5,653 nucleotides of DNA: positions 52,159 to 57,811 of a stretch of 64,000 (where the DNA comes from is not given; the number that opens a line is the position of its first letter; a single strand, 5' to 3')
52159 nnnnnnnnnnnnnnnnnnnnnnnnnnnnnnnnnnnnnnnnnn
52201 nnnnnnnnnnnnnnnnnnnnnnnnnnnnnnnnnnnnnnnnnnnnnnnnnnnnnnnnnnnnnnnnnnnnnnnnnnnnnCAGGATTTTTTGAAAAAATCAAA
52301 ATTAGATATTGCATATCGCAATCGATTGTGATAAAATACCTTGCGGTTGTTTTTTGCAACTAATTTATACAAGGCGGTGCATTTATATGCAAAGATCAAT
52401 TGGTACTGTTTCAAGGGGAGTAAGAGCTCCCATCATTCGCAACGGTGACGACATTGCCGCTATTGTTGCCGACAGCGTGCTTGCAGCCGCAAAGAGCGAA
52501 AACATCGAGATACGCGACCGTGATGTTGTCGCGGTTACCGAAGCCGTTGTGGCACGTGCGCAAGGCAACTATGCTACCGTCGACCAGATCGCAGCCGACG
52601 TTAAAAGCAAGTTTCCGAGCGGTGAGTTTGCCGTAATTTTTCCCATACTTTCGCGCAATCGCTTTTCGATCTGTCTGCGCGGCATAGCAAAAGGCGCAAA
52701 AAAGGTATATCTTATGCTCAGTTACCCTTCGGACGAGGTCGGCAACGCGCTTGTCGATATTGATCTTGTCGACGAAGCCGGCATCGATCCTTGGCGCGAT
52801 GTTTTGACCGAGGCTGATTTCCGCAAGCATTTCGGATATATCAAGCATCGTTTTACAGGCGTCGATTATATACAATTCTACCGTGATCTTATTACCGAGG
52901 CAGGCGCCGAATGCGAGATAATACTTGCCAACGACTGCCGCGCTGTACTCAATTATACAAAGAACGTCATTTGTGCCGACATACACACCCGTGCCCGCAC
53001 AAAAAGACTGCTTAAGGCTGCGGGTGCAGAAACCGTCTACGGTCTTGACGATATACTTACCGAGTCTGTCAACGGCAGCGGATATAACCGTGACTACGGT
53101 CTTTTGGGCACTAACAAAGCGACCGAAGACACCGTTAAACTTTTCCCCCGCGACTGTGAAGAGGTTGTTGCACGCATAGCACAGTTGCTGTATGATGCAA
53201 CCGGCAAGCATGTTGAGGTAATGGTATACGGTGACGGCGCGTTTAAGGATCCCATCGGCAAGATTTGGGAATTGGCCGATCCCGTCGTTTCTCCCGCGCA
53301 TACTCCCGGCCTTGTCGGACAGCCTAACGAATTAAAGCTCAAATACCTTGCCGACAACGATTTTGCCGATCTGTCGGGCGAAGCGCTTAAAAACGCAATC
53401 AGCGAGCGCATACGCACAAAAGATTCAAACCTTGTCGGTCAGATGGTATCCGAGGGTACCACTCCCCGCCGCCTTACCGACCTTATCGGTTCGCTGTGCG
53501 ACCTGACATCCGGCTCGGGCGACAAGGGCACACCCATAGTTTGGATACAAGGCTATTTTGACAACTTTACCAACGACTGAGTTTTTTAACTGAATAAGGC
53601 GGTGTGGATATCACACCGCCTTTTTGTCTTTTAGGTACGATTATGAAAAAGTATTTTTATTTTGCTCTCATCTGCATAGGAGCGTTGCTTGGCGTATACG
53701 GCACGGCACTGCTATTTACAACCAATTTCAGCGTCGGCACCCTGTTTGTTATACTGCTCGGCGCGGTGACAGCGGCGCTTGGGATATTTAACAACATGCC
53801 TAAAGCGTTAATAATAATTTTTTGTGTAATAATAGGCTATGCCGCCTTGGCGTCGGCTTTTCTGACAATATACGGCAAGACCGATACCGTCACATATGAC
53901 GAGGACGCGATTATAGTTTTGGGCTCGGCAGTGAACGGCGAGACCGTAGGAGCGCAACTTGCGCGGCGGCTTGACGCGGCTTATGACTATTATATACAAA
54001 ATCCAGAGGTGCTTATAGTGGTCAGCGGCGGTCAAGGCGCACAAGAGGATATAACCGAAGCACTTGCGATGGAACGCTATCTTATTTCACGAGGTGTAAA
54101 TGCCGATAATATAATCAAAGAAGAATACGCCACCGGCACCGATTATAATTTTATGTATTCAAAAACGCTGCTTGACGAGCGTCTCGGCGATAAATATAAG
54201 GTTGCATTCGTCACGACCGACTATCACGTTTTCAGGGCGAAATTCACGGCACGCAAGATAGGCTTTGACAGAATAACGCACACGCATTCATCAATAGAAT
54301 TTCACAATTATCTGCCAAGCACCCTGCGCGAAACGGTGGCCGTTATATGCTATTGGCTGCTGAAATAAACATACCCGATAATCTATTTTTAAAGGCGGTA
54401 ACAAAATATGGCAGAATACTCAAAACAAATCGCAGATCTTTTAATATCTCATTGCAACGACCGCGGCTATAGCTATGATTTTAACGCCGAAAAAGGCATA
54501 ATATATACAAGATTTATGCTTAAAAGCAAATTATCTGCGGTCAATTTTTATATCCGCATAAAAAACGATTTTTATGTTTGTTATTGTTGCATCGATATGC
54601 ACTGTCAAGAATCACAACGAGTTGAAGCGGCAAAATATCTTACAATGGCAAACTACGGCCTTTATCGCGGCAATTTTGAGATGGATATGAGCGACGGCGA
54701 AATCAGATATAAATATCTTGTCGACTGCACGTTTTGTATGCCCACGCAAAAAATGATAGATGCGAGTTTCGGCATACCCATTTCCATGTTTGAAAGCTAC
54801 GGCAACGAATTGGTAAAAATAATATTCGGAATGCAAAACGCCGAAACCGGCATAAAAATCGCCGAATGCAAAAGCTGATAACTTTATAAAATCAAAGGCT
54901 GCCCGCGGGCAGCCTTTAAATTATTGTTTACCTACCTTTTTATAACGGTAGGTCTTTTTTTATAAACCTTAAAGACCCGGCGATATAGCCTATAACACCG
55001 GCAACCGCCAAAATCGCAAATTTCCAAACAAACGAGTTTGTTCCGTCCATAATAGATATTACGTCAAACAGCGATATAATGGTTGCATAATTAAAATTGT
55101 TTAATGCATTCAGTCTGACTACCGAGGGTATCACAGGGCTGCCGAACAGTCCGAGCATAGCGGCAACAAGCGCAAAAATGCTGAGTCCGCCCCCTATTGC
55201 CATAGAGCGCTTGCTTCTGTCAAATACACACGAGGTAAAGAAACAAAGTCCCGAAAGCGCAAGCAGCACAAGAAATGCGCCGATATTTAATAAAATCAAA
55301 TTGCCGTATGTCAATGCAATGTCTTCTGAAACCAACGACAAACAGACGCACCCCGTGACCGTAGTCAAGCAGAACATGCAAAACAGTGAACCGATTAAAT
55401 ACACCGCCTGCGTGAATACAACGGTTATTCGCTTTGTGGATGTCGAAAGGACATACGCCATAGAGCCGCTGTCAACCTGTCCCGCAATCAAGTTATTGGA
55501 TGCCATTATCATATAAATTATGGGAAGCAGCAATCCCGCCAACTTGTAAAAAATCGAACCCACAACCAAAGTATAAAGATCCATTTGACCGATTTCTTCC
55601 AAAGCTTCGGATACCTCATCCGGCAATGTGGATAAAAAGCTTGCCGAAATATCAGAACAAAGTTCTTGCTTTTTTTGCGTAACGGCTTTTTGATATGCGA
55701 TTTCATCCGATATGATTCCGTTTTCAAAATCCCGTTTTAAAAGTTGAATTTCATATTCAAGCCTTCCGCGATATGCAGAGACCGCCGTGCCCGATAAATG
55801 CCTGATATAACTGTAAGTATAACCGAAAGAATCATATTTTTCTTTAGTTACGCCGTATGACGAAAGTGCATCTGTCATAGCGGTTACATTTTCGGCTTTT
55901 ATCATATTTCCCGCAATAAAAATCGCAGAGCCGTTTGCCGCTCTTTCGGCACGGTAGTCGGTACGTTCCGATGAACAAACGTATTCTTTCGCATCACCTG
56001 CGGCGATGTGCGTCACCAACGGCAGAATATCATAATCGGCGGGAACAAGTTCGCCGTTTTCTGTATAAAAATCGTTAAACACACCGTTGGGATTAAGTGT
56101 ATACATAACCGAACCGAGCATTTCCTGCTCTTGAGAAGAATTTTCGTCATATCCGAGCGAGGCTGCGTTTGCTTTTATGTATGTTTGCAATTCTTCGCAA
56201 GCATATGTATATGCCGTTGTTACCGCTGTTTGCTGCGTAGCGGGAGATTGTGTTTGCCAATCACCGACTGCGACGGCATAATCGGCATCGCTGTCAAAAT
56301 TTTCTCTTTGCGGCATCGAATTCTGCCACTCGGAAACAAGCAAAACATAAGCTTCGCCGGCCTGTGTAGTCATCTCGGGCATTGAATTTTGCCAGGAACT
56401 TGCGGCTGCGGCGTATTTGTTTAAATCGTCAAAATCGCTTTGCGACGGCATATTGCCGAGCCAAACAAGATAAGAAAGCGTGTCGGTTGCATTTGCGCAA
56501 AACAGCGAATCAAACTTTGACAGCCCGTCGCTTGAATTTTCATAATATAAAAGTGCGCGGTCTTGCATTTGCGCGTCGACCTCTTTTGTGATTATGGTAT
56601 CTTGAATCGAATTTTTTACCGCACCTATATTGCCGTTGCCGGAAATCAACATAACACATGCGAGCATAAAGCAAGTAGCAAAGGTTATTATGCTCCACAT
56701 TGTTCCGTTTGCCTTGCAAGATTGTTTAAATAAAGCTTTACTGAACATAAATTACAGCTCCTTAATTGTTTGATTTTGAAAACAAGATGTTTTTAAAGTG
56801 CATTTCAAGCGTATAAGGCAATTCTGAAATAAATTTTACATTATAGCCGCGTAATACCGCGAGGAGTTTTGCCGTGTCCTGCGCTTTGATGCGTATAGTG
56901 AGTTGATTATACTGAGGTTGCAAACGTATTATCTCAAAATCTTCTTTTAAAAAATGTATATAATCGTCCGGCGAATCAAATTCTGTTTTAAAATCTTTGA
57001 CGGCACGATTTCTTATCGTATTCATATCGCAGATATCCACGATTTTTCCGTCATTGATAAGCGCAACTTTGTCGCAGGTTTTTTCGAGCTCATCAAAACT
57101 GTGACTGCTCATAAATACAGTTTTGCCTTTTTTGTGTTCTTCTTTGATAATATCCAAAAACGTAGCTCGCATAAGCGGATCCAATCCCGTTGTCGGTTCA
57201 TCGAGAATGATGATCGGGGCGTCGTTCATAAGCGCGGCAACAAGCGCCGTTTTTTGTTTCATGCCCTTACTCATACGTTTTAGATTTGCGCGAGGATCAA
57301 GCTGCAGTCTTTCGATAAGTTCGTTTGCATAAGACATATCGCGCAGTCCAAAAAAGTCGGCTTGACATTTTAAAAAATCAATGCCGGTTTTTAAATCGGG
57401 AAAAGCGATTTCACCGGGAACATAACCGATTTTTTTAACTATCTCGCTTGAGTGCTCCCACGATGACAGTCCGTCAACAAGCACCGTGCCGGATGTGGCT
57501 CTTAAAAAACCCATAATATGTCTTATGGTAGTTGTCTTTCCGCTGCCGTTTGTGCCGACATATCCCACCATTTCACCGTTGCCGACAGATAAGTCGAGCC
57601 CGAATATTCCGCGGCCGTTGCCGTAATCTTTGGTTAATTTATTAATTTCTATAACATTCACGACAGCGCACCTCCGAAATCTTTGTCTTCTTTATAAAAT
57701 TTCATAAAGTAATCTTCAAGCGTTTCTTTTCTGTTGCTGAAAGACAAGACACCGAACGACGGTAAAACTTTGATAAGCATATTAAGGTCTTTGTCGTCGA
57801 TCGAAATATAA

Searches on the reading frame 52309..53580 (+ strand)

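Call 51: search_protein_families(library=pfam, proteins=[window:52309-53580:+], max_evalue=0.00001)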
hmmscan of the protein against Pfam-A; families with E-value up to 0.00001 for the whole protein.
window:52309-53580:+ (423 aa): 1 family
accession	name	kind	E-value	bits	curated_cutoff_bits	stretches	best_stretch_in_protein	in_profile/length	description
PF01996.21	F420_ligase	-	6.4e-56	189.7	25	1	37-415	1-218/218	F420-0:Gamma-glutamyl ligase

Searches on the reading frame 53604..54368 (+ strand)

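Call 51: search_protein_families(library=pfam, proteins=[window:53604-54368:+], max_evalue=0.00001)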
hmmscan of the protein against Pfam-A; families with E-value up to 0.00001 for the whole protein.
window:53604-54368:+ (254 aa): 1 family
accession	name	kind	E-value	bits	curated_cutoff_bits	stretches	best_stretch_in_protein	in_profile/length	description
PF02698.23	DUF218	-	1.3e-26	93.6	27.6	1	101-235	1-110/133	DUF218 domain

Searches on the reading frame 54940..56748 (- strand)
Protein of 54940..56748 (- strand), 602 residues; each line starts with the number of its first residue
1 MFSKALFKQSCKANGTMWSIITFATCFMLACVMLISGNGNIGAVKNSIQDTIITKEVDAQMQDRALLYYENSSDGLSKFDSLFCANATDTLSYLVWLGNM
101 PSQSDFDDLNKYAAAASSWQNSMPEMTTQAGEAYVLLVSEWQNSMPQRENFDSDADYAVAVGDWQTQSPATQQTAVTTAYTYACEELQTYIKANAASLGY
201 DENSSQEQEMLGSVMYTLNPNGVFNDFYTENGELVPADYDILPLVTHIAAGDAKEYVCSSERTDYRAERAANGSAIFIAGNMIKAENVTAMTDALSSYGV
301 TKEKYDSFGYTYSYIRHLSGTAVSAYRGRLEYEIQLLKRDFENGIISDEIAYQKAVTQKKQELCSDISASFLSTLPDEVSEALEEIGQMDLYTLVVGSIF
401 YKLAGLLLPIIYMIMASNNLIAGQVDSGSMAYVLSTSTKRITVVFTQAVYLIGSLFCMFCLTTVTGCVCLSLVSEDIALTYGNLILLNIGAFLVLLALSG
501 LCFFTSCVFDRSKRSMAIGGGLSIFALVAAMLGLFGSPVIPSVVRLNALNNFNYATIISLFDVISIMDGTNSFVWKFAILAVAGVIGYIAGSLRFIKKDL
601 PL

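Call 51: search_protein_families(library=pfam, proteins=[window:54940-56748:-], max_evalue=0.00001)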
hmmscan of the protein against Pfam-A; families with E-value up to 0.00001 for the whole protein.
window:54940-56748:- (602 aa): 1 family
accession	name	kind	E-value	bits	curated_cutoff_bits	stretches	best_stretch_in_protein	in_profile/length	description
PF12679.13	ABC2_membrane_2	-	1.5e-08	34.7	27.2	1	377-600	46-283/283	ABC-2 family transporter protein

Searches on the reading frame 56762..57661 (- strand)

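Call 53: search_protein_families(library=pfam, proteins=[window:56762-57661:-], max_evalue=0.00001)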
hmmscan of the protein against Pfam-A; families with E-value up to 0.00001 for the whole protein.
window:56762-57661:- (299 aa): 2 families
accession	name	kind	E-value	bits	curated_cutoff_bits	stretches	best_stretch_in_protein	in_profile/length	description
PF00005.33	ABC_tran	-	4.2e-23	82.9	25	1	21-158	3-137/137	ABC transporter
PF13304.12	AAA_21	-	6e-14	53.2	27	1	126-188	234-299/304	AAA domain, putative AbiEii toxin, Type IV TA system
